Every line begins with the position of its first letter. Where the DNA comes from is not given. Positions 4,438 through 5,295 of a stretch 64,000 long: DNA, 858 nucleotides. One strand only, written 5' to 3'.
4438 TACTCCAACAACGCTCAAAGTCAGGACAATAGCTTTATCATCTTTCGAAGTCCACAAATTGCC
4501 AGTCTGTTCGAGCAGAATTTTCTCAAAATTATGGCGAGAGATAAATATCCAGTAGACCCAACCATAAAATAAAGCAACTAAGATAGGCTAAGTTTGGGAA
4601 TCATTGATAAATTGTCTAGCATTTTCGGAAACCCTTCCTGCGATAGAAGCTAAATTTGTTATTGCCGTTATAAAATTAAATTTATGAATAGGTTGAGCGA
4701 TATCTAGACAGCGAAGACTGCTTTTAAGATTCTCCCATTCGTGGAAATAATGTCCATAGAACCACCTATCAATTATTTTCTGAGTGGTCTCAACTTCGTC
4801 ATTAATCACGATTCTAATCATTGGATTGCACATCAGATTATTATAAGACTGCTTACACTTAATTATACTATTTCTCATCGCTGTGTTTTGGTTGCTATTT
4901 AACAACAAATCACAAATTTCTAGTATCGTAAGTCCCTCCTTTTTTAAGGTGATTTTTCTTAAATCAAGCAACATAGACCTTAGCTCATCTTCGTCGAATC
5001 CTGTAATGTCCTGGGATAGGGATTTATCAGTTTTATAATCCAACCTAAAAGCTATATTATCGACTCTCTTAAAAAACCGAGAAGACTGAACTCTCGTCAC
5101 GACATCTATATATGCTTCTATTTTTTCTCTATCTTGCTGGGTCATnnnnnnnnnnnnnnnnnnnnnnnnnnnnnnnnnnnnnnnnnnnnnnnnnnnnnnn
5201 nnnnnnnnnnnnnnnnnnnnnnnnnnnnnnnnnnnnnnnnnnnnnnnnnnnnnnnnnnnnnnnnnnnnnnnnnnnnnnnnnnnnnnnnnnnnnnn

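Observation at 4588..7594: Uncharacterised two-gene module in the island: an 821-aa N-terminal multi-TM protein coupled to a 185-aa protein, next to an HKD nuclease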

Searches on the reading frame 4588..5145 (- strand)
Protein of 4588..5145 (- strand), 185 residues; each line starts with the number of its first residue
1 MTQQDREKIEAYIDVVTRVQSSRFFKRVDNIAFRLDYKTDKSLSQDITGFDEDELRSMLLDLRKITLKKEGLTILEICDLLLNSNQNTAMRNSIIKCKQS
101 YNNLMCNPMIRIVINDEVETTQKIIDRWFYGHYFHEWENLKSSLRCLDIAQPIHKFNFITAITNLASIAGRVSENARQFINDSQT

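Call 6: search_protein_families(library=pfam, proteins=[window:4588-5145:-], max_evalue=0.1)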
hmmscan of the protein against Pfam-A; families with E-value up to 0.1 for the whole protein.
window:4588-5145:- (185 aa): 0 families

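Call 7: search_protein_families(library=padloc, proteins=[window:4588-5145:-], max_evalue=0.1)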
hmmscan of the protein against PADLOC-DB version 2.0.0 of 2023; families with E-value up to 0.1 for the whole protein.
window:4588-5145:- (185 aa): 0 families

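Call 8: search_protein_families(library=ncbifam, proteins=[window:4588-5145:-], max_evalue=0.1)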
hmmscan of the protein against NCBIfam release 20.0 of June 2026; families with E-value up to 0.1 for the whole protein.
window:4588-5145:- (185 aa): 0 families

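Call 9: search_protein_families(library=phrogs, proteins=[window:4588-5145:-], max_evalue=0.1)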
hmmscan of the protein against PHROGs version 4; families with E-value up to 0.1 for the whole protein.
window:4588-5145:- (185 aa): 2 families
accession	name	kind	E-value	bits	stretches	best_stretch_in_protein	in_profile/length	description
phrog_21882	-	unknown function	0.0019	19.5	1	81-143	2-64/107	-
phrog_22969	-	unknown function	0.08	13.5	0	103-153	128-178/268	-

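Call 11: find_homologous_proteins(query=window:4588-5145:-)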
Query window:4588-5145:- (185 aa): 3 proteins with E <= 0.001 among 46 candidates.
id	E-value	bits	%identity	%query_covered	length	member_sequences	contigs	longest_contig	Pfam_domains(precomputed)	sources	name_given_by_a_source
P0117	1.0e-78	281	100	69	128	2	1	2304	-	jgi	jgi:hypothetical protein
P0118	1.1e-46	177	45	95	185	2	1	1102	-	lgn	-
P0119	6.4e-42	161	44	97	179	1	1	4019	-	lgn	-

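Call 15: find_encoding_contigs(protein=P0119, flank=6000, max_places=2)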
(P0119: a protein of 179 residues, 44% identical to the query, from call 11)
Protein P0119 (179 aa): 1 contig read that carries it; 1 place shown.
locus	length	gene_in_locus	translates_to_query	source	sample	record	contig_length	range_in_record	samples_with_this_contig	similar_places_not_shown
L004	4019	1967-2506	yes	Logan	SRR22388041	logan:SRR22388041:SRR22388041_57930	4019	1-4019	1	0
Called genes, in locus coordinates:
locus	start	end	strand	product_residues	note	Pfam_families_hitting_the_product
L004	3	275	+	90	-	?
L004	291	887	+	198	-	-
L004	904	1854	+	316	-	-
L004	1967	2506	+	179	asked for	-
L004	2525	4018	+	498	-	?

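Call 45: search_protein_families(library=pfam, proteins=[L004:291-887:+, L004:904-1854:+, L004:1967-2506:+, L004:2525-4018:+, L004:3-275:+], max_evalue=0.05)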
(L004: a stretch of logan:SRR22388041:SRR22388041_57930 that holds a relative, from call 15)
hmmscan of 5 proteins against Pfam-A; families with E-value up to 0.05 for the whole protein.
L004:291-887:+ (198 aa): 0 families

L004:904-1854:+ (316 aa): 0 families

L004:1967-2506:+ (179 aa): 1 family
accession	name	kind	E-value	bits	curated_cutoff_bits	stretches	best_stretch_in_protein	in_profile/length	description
PF00993.25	MHC_II_alpha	-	0.038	14.2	23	0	39-107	13-74/81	Class II histocompatibility antigen, alpha domain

L004:2525-4018:+ (498 aa): 2 families
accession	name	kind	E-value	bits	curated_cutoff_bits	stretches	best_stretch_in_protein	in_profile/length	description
PF02810.21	SEC-C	-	7.4e-10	38.9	20.4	1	5-22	1-18/19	SEC-C motif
PF24892.1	UTP6_C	-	0.015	15.7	27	1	398-457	160-220/261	U3 small nucleolar RNA-associated protein 6 C-terminal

L004:3-275:+ (90 aa): 0 families

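Call 49: find_homologous_proteins(query=A3, max_evalue=0.01)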
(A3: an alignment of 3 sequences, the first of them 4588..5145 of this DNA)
Query A3 (3 sequences) (185 aa, profile of the alignment): 22 proteins with E <= 0.01 among 1558 candidates.
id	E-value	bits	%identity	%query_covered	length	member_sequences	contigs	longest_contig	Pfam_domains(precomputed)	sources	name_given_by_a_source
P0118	7.4e-95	334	45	95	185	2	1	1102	-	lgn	-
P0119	1.1e-92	327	44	97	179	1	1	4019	-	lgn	-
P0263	1.3e-85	304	45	95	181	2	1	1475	-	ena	-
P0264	7.7e-76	272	42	97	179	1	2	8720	-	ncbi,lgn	-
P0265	1.0e-74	268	41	97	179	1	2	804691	-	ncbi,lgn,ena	-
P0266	1.6e-73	264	42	95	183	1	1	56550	-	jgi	jgi:hypothetical protein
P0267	1.1e-71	258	39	99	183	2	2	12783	-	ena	-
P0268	3.8e-68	247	41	95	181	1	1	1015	-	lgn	-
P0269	2.3e-67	244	40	98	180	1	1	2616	-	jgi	jgi:hypothetical protein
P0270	5.4e-66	240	42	95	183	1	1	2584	-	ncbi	-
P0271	1.9e-65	238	36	95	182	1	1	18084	-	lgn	-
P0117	1.2e-64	235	100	69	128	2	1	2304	-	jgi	jgi:hypothetical protein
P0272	7.0e-64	233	41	95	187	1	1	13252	-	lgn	-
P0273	3.6e-63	230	41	99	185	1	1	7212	-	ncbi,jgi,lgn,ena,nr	ncbi:MAG TPA: hypothetical protein VEC13_00155 [Candidatus Paceibacterota bacterium]|nr:hypothetical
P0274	6.8e-62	226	44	96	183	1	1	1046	-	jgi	jgi:hypothetical protein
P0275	2.0e-61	225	43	96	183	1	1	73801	-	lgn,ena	-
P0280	2.9e-50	188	44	97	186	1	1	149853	-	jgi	jgi:hypothetical protein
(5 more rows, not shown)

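Call 51: find_encoding_contigs(protein=P0280, flank=8000, max_places=1)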
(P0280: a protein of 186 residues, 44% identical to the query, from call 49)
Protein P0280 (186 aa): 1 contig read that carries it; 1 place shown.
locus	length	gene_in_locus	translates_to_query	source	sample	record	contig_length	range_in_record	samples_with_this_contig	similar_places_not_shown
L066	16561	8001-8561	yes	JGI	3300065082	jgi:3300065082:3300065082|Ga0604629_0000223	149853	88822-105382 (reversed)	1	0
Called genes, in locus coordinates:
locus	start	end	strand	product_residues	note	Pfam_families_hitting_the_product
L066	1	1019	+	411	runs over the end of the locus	PF00704:Glyco_hydro_18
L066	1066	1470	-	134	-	-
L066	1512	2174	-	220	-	PF03167:UDG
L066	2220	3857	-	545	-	PF00239:Resolvase, PF07508:Recombinase (weak), PF13408:Zn_ribbon_recom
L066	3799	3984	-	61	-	-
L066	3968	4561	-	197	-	PF13411:MerR_1 (weak)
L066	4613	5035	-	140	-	-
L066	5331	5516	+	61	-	PF12728:HTH_17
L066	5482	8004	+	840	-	-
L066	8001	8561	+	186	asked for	-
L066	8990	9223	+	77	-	-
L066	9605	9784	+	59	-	-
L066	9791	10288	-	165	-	-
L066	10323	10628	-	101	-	PF13376:OmdA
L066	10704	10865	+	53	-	-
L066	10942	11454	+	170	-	PF02600:DsbB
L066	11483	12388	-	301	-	PF01145:Band_7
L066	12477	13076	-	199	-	-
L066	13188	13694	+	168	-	-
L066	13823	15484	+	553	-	-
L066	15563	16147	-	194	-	-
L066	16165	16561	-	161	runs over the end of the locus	PF05974:DUF892, PF00210:Ferritin (weak)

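Call 52: find_encoding_contigs(protein=P0273, flank=8000, max_places=1)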
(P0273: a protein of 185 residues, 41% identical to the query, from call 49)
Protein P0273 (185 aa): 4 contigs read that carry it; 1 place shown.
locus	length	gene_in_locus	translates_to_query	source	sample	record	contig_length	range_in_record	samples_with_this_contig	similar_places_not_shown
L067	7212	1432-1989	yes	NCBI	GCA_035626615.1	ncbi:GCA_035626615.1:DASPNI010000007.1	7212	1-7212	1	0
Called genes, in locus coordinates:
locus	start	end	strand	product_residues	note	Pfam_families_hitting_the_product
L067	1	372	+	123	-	?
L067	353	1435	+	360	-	PF14022:DUF4238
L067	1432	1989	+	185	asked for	-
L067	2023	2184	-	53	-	-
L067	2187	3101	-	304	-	PF02899:Phage_int_SAM_1 (faint), PF00589:Phage_integrase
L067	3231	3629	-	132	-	PF04343:DUF488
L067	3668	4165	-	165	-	PF10571:UPF0547 (weak)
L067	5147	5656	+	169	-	-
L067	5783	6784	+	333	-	-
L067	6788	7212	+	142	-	?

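Call 53: find_encoding_contigs(protein=P0265, flank=8000, max_places=1)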
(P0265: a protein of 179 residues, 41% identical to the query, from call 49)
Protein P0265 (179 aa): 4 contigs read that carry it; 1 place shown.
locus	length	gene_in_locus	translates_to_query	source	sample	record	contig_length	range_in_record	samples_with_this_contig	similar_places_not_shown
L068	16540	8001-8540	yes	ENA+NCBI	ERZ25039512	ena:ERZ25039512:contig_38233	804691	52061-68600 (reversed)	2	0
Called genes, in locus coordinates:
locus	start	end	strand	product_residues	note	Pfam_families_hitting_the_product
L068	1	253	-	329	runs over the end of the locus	PF00579:tRNA-synt_1b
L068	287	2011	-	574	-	PF00753:Lactamase_B, PF12706:Lactamase_B_2, PF22505:RNase_J_b_CASP, PF17770:RNase_J_C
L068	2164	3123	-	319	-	PF10432:bact-PGI_C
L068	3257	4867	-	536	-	PF00496:SBP_bac_5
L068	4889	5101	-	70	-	PF03840:SecG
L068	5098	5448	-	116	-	PF04020:Phage_holin_4_2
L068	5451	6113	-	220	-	-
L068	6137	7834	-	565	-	PF00239:Resolvase, PF07508:Recombinase, PF13408:Zn_ribbon_recom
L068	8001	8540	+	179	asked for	-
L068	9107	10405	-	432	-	PF01935:DUF87 (weak), PF10412:TrwB_AAD_bind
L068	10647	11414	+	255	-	-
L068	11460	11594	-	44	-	-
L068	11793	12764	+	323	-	-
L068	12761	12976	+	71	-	-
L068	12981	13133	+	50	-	-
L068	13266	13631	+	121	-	-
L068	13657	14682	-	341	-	PF00078:RVT_1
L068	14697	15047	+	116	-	PF22296:bAvd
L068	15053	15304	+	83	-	-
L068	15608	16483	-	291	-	-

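Call 54: search_protein_families(library=padloc, proteins=[L067:353-1435:+, L004:904-1854:+, L004:291-887:+, L004:2525-4018:+, L067:1432-1989:+, L066:5482-8004:+], max_evalue=0.05)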
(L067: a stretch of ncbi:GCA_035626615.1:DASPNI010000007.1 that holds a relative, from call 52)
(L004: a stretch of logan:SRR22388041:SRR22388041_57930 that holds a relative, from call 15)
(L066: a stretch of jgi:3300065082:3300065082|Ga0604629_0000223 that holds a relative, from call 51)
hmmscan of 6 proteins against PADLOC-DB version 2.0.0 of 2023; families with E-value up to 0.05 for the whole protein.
L067:353-1435:+ (360 aa): 0 families

L004:904-1854:+ (316 aa): 0 families

L004:291-887:+ (198 aa): 0 families

L004:2525-4018:+ (498 aa): 4 families
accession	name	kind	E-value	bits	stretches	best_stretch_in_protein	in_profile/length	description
PDLC00833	E1-E2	-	2.1e-05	22.1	1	2-24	171-193/222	E1-E2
PDLC04917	PDC-S12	-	7.9e-05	20.6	1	2-22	197-217/218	-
PDLC00872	E2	-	0.00047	17.7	1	2-23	167-188/216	E2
PDLC00865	E2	-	0.00056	17.4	1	2-24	169-191/219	E2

L067:1432-1989:+ (185 aa): 0 families

L066:5482-8004:+ (840 aa): 0 families

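Call 59: find_related_loci(query=A4, collection=viral_contigs, flank=8000)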
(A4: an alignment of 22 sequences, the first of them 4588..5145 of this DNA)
Query A4 (185 aa) in viral_contigs; peptide patterns used: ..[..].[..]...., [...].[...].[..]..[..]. (x = any residue, [..] = any of these).
20 stretches matched a pattern, but none encodes a relative of the query by tblastn (E <= 1e-3).

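Call 60: find_encoding_contigs(protein=P0266, flank=8000, max_places=1)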
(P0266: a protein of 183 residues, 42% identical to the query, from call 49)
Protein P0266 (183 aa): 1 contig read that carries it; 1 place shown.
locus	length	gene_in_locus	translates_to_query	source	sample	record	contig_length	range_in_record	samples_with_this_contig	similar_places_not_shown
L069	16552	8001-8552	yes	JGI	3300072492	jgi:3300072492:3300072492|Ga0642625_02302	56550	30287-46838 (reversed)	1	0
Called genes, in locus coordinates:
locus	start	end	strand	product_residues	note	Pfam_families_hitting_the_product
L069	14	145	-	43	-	-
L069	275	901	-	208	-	-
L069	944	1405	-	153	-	-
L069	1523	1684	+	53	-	PF01381:HTH_3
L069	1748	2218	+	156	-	-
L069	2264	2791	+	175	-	-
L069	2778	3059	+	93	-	-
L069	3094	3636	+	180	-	PF13086:AAA_11, PF13604:AAA_30 (weak)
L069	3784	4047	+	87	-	-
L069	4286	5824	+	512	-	PF13086:AAA_11 (weak), PF13087:AAA_12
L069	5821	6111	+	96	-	-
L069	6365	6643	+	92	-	-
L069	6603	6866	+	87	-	-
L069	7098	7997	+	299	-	PF11074:DUF2779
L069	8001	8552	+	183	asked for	-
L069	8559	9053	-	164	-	-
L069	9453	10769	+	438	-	PF15891:Nuc_deoxyri_tr2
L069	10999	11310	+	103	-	-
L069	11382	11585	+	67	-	-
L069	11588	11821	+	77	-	-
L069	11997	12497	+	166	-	-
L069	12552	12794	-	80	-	PF04226:Transgly_assoc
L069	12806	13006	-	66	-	-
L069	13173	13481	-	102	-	PF13376:OmdA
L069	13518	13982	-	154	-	-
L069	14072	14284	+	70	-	-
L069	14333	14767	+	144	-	-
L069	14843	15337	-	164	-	-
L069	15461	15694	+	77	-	-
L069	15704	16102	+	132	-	-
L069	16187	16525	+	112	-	PF03795:YCII (weak)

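Call 61: find_encoding_contigs(protein=P0275, flank=8000, max_places=1)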
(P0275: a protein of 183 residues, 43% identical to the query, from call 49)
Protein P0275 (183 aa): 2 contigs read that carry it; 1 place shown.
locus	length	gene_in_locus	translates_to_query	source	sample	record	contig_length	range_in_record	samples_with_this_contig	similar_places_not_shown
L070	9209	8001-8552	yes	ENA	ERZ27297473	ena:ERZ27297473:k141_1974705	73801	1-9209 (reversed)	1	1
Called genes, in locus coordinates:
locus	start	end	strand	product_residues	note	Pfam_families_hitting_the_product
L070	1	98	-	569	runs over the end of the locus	PF00239:Resolvase, PF07508:Recombinase (weak)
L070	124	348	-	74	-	-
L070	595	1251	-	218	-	-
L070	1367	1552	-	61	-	-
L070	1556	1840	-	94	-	-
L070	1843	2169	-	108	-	-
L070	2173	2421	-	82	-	-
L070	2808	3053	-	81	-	-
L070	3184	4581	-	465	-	PF01420:Methylase_S (weak)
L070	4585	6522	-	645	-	PF13588:HSDR_N_2, PF02384:N6_Mtase, PF07669:Eco57I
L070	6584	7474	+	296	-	PF01939:NucS_C (weak)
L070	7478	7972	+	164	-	-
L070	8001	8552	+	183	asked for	-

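Call 68: predict_structure(alignment_id=A4)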
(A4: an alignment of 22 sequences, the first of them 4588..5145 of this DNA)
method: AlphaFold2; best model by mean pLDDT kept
length: 185 residues; sequences in the alignment: 22
mean_pLDDT: 92.2   pTM: 0.88
mean pLDDT of the five models: 92.2, 91.9, 91.6, 91.1, 89.7
residues with pLDDT >= 90: 145; 70-90: 35; 50-70: 5; < 50: 0
segments of 3 or more residues with pLDDT < 50: none
pLDDT, mean of each block of 10 residues (from residue 1): 91 96 92 90 91 95 79 90 91 97 96 93 94 90 91 96 96 95 80
secondary structure, 60 per line:
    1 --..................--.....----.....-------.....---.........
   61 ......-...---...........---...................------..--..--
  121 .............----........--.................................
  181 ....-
elements in order: H3-20 H23-27 E32-36 E44-48 H52-66 H74-84 H88-106 H121-133 H138-145 H148-184

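Call 79: search_solved_structures(query=A4, max_evalue=10)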
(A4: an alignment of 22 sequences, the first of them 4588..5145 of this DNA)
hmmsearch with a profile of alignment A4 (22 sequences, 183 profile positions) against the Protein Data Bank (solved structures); distinct sequences matched with E-value up to 10: 2.
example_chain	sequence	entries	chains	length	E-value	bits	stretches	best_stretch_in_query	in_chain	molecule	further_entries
2jgn_A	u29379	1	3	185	0.6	12.7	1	38-66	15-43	ATP-DEPENDENT RNA HELICASE DDX3X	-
9fqr_H7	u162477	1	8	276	0.98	12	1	116-178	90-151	Radial spoke head protein 9 homolog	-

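Call 83: fold_search(model_id=the predicted structure, library=viral)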
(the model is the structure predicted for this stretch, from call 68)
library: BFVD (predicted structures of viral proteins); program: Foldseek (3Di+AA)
matches with E <= 10: 325; with E <= 0.001: 0
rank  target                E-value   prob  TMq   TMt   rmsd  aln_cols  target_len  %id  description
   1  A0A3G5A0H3            4.6e-02  0.10  0.12  0.11  20.0       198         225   11  Uncharacterized protein [Harvfovirus sp.]
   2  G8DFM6                1.2e-01  0.12  0.19  0.16  19.7       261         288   11  (no name in the UniProt tables at hand)
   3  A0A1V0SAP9            1.6e-01  0.35  0.29  0.22  19.2       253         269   12  Uncharacterized protein [Catovirus CTV1]
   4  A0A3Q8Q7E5            1.6e-01  0.25  0.15  0.26  13.8        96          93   17  (no name in the UniProt tables at hand)
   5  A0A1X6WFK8            2.2e-01  0.11  0.18  0.09  31.9       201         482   14  (no name in the UniProt tables at hand)
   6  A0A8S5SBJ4            2.5e-01  0.09  0.19  0.16  40.2       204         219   11  Outer membrane protein assembly factor [Siphoviridae sp. ctgaY24]
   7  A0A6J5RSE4            3.5e-01  0.08  0.14  0.13  17.1       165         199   12  Uncharacterized protein (Fragment) [uncultured Caudovirales phage]
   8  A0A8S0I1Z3            4.8e-01  0.06  0.14  0.15  22.4       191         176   11  (no name in the UniProt tables at hand)
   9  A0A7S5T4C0            6.0e-01  0.07  0.19  0.13  19.2       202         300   11  (no name in the UniProt tables at hand)
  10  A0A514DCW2            6.0e-01  0.06  0.14  0.13  21.8       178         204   13  RNA-directed RNA polymerase L (Fragment) [Arenavirus sp.]
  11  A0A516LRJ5            6.3e-01  0.13  0.14  0.24  24.8       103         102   17  (no name in the UniProt tables at hand)
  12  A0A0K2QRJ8            7.8e-01  0.04  0.13  0.11  19.2       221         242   12  Uncharacterized protein [Ralstonia phage RSF1]
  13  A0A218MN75            8.2e-01  0.10  0.22  0.06  19.8       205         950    8  Uncharacterized protein [uncultured virus]
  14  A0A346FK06            8.7e-01  0.28  0.26  0.21  10.9        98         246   13  Terminase small subunit [Bacillus phage Wes44]
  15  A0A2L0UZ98            9.2e-01  0.21  0.28  0.23  15.7       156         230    8  Uncharacterized protein [Agrobacterium phage Atu_ph07]
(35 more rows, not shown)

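Call 89: search_protein_families(library=pfam, proteins=[L067:353-1435:+, L069:7098-7997:+, L070:6584-7474:+, L070:7478-7972:+, L066:5331-5516:+, L068:10647-11414:+], max_evalue=0.01)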
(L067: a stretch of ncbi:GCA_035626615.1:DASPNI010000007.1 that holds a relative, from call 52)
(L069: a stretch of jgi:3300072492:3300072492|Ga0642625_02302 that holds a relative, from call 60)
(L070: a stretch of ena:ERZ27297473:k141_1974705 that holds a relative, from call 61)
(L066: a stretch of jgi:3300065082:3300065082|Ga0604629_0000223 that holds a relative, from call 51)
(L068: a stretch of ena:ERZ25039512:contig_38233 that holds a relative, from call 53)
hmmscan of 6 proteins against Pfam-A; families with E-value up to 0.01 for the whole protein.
L067:353-1435:+ (360 aa): 1 family
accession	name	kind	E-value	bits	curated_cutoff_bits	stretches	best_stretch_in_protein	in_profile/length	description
PF14022.11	DUF4238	-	1.3e-30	107.3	27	1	54-343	2-281/281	Protein of unknown function (DUF4238)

L069:7098-7997:+ (299 aa): 1 family
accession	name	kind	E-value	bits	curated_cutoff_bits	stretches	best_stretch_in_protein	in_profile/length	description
PF11074.14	DUF2779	-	7.2e-38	130.1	23.3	1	86-210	1-126/126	Domain of unknown function(DUF2779)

L070:6584-7474:+ (296 aa): 2 families
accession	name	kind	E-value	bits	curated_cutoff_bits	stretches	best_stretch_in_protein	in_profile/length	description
PF01939.22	NucS_C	-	2.9e-07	30.9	24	1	26-96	4-74/124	Endonuclease NucS C-terminal domain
PF18899.5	DUF5655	-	0.0037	17.8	24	1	194-293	9-107/109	Domain of unknown function (DUF5655)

L070:7478-7972:+ (164 aa): 1 family
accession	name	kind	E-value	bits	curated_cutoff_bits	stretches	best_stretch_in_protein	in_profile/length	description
PF08722.17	Tn7_TnsA-like_N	-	0.0021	19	26.5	1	55-104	17-67/85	TnsA-like endonuclease N terminal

L066:5331-5516:+ (61 aa): 8 families
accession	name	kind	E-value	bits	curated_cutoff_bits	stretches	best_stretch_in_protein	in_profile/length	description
PF12728.13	HTH_17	-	6.5e-15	55.6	27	1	5-53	1-50/51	Helix-turn-helix domain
PF13384.12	HTH_23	-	0.00024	21.3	24.6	1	5-28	17-40/50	Homeodomain-like domain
PF21531.3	Rv2175c_wHTH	-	0.0003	21.1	27.1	1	3-32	13-42/57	DNA-binding protein Rv2175c, wHTH domain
PF13551.12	HTH_29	-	0.00045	20.7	28.1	1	2-28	9-35/64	Winged helix-turn helix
PF08281.18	Sigma70_r4_2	-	0.001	19.1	25.7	1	6-32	27-53/54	Sigma-70, region 4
PF00376.29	MerR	-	0.0033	17.7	28.2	1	9-34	3-28/38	MerR family regulatory protein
PF13542.12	HTH_Tnp_ISL3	-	0.0089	15.9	27.4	0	7-27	28-48/51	Helix-turn-helix domain of transposase family ISL3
PF13309.12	HTH_22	-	0.009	16.5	29.6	0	10-26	46-62/63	HTH domain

L068:10647-11414:+ (255 aa): 0 families
